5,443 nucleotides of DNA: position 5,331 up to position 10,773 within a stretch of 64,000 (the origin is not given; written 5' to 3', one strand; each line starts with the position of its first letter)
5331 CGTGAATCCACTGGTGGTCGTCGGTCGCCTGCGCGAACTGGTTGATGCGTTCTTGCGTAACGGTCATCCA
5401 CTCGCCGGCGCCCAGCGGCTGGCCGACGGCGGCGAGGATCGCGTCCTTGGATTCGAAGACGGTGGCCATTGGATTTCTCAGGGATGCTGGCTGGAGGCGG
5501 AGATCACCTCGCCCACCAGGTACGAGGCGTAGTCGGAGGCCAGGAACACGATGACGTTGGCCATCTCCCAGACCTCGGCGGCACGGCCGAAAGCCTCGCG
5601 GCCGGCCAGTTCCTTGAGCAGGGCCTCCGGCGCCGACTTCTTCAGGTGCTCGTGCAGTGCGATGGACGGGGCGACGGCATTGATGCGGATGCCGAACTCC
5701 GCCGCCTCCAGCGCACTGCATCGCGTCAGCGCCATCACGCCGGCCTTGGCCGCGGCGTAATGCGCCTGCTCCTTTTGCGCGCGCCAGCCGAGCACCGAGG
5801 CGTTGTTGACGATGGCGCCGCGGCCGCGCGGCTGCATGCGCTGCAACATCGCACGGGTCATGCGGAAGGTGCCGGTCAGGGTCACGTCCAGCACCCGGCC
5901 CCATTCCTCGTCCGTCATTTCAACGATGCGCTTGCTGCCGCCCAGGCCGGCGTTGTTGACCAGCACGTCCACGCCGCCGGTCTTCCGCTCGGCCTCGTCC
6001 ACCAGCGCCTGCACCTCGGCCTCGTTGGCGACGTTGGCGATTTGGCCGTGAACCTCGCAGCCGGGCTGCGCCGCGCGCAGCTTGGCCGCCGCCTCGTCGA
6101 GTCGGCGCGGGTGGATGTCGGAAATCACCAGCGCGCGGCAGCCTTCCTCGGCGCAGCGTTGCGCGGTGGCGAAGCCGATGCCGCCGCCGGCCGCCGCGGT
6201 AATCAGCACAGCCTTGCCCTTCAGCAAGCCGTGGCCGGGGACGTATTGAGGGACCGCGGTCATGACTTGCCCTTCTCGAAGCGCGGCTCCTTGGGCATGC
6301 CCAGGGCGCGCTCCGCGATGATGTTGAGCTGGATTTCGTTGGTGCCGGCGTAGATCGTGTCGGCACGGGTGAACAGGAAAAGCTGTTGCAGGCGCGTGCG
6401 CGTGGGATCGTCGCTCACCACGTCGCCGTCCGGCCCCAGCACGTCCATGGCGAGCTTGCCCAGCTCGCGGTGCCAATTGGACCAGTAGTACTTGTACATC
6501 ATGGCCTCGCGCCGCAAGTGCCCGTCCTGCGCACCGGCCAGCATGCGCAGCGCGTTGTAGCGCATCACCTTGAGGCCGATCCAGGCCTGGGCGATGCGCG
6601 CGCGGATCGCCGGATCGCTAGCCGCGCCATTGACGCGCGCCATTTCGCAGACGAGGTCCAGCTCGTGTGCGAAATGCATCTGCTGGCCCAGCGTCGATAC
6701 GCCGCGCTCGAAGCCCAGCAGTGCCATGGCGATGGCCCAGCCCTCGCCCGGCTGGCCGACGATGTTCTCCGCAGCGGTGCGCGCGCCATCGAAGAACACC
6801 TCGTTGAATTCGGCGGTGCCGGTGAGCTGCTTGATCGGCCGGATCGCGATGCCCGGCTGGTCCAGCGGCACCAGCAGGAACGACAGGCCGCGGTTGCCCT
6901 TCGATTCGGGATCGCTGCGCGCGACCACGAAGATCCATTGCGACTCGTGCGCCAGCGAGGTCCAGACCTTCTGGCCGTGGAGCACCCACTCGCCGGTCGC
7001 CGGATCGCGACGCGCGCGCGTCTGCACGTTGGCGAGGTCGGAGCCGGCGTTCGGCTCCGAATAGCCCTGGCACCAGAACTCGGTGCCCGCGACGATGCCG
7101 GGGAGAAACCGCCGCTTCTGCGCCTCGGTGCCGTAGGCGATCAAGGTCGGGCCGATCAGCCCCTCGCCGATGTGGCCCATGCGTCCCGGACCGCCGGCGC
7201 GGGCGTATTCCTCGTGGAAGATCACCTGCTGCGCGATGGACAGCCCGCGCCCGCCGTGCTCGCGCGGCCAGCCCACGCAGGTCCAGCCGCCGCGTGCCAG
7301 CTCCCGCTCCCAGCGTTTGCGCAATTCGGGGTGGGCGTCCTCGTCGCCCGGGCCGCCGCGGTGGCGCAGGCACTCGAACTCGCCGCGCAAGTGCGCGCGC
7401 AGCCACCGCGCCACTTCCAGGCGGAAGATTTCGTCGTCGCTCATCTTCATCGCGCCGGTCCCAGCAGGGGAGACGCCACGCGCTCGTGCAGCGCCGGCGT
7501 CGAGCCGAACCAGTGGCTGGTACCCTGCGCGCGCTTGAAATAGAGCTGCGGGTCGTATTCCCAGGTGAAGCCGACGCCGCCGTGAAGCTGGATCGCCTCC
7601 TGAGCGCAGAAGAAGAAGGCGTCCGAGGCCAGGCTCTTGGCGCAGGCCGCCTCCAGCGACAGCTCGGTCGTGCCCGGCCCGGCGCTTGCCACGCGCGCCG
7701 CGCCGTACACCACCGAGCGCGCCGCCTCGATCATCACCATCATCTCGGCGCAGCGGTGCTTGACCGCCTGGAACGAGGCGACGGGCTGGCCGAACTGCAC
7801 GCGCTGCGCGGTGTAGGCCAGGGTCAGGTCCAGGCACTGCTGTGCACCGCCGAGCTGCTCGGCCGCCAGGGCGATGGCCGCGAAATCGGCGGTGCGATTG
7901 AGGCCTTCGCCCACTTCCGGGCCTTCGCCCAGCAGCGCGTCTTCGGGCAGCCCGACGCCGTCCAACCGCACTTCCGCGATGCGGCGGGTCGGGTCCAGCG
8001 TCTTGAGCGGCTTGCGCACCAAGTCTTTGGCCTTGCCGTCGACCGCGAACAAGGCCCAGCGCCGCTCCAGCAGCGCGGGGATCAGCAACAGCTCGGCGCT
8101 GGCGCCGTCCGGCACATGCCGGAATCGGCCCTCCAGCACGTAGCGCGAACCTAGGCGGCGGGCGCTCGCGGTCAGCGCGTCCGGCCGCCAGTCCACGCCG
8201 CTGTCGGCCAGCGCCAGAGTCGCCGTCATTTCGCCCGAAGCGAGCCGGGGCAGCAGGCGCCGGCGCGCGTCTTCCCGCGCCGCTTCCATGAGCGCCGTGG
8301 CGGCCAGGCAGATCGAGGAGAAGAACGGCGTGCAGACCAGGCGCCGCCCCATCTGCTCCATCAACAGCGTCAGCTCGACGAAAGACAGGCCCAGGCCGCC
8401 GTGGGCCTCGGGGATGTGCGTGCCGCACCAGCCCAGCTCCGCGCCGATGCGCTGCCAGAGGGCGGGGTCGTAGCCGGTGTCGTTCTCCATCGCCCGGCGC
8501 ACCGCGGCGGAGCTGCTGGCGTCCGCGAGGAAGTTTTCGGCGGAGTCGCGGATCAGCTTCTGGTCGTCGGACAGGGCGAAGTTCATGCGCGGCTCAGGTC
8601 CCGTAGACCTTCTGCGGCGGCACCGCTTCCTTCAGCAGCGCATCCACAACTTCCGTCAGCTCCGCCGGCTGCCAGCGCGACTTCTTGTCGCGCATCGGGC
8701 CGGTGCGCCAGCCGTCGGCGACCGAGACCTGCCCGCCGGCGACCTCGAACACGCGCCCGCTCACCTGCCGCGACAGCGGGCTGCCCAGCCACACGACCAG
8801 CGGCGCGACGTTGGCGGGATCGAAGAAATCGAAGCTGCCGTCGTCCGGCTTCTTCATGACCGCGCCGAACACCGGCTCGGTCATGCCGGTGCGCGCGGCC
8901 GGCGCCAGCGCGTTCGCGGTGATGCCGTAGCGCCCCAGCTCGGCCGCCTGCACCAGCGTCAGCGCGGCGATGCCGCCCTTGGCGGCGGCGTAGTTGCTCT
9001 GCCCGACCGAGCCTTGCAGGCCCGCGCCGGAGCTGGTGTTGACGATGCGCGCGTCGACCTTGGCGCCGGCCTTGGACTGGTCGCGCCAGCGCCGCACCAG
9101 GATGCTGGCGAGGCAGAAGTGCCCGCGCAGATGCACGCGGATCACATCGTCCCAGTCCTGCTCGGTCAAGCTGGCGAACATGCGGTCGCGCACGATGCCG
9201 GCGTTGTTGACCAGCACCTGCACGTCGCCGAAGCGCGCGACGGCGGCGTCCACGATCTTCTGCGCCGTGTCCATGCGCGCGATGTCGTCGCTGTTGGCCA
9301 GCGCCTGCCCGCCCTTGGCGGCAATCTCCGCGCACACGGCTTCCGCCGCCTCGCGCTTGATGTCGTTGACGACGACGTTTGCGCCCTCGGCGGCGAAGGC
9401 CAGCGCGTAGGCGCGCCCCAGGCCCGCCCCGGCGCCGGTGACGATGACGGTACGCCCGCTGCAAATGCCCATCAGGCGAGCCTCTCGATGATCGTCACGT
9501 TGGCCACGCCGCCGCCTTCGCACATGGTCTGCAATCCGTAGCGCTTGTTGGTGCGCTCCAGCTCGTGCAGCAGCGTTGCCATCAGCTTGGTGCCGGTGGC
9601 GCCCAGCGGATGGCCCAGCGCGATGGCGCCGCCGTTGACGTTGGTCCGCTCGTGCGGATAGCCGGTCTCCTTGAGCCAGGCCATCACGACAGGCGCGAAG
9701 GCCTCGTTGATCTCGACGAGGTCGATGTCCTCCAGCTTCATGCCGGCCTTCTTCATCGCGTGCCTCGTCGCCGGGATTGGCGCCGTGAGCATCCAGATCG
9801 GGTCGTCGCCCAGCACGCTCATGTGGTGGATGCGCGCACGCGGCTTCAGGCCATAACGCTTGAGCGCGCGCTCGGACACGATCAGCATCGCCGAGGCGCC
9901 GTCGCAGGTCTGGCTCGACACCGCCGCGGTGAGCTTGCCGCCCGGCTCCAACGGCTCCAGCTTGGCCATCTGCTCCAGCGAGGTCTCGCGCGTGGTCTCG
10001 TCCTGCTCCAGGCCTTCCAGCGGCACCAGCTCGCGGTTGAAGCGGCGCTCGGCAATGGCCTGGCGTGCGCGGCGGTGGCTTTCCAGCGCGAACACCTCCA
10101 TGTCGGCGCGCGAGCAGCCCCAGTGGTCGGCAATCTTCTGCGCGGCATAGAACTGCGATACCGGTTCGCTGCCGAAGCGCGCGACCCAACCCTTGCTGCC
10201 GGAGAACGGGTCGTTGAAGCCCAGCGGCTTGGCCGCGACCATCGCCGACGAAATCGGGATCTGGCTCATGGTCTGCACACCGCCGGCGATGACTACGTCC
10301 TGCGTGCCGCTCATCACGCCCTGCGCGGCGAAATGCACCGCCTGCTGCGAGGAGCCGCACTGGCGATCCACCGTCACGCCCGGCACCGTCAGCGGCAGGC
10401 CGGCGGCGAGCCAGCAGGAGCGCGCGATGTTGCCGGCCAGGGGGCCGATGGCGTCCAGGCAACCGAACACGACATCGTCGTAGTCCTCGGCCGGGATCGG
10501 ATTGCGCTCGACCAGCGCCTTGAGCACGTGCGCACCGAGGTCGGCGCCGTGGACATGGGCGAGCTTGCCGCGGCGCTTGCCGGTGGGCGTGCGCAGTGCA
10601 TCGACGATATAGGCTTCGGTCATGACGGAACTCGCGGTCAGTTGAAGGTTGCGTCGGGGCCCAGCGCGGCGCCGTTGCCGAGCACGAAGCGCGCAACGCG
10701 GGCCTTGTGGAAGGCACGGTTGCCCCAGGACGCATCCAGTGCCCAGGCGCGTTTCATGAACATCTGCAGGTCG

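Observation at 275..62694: Three paralogous MMPL-type RND pumps, each with a different periplasmic partner, bracket a steroid catabolic island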

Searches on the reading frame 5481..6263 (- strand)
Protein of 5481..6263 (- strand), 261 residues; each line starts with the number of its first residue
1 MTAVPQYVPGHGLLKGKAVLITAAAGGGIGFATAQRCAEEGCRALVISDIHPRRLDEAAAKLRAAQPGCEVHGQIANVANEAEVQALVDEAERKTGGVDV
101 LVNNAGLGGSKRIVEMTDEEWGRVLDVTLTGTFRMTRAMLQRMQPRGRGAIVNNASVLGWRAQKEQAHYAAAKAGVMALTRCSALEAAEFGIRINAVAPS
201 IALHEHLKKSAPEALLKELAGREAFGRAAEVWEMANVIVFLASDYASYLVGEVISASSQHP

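Call 6: search_protein_families(library=pfam, proteins=[window:5481-6263:-], max_evalue=0.001)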
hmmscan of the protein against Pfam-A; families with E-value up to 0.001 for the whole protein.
window:5481-6263:- (261 aa): 4 families
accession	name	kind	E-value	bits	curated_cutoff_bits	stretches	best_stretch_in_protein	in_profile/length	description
PF13561.12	adh_short_C2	-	6.8e-52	176.8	27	1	24-255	3-230/236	Enoyl-(Acyl carrier protein) reductase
PF00106.31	adh_short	-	1.3e-48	165.5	26.6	1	17-208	1-188/195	short chain dehydrogenase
PF08659.16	KR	-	5.4e-16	59.4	22.6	1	20-181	4-161/180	KR domain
PF23441.1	SDR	-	3.4e-05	23.8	27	1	18-208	9-200/258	SDR-like rossmann domain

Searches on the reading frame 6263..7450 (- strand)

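Call 6: search_protein_families(library=pfam, proteins=[window:6263-7450:-], max_evalue=0.001)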
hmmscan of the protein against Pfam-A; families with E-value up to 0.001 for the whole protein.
window:6263-7450:- (396 aa): 3 families
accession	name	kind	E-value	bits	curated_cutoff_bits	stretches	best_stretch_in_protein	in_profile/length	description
PF00441.29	Acyl-CoA_dh_1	-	5.9e-24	85.4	22.4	1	235-382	1-149/150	Acyl-CoA dehydrogenase, C-terminal domain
PF02770.24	Acyl-CoA_dh_M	-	1.2e-21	77.1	33.3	1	127-221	1-95/97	Acyl-CoA dehydrogenase, middle domain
PF02771.21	Acyl-CoA_dh_N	-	5.3e-17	62.6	22.9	1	42-122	31-112/113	Acyl-CoA dehydrogenase, N-terminal domain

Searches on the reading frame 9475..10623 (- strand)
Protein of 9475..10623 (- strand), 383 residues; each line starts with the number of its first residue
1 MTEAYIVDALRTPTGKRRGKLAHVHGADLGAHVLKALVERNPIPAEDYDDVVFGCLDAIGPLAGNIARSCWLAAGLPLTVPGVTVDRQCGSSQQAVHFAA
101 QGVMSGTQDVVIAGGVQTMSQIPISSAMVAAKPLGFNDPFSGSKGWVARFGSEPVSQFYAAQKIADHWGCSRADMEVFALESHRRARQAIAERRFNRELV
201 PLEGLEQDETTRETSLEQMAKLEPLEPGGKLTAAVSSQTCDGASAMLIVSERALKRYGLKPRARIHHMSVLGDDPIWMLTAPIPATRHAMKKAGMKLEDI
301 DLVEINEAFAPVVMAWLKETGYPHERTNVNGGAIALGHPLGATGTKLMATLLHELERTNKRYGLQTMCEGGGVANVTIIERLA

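Call 6: search_protein_families(library=pfam, proteins=[window:9475-10623:-], max_evalue=0.001)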
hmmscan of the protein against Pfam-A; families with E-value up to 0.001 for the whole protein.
window:9475-10623:- (383 aa): 4 families
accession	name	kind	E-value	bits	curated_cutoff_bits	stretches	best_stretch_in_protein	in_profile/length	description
PF00108.29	Thiolase_N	-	2.9e-50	171.5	26.4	1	5-251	2-259/260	Thiolase, N-terminal domain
PF02803.24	Thiolase_C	-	4.5e-43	146.2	27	1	259-381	1-123/123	Thiolase, C-terminal domain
PF00109.32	ketoacyl-synt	-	2.7e-07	30.9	20.8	1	76-132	161-217/252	Beta-ketoacyl synthase, N-terminal domain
PF22691.2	Thiolase_C_1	-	1.5e-06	28.4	28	1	271-322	9-60/144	Thiolase C-terminal domain-like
